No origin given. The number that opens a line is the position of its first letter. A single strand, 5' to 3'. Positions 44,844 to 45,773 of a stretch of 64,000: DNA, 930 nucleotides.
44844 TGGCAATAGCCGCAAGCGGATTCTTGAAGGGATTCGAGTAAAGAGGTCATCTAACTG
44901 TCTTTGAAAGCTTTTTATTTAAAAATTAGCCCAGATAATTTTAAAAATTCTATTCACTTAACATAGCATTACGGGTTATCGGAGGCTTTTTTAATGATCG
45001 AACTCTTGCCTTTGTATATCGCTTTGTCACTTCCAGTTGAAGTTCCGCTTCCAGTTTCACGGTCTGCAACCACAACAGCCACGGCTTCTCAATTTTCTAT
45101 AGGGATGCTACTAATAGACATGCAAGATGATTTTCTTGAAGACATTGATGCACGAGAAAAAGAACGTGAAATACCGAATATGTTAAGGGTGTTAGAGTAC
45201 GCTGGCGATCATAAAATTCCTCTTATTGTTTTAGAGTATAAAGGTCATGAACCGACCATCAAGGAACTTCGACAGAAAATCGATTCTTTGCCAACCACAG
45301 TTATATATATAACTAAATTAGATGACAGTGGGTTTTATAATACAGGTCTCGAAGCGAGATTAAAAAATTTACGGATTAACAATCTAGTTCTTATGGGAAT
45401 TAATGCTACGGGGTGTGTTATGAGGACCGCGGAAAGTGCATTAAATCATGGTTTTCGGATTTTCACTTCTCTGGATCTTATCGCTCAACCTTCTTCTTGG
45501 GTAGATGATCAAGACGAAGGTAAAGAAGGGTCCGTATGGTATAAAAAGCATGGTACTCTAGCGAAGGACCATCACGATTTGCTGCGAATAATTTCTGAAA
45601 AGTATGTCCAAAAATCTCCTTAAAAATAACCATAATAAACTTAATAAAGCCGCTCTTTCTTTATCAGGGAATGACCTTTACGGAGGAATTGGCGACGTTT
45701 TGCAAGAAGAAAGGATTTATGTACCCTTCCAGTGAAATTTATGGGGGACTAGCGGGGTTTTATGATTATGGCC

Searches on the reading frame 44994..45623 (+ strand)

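Call 61: search_protein_families(library=pfam, proteins=[window:44994-45623:+], max_evalue=0.00001)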
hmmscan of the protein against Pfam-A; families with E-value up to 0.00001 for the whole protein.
window:44994-45623:+ (209 aa): 1 family
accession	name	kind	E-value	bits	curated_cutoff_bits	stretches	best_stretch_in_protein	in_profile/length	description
PF00857.26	Isochorismatase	-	7.6e-17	62.4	27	1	38-165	3-150/175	Isochorismatase domain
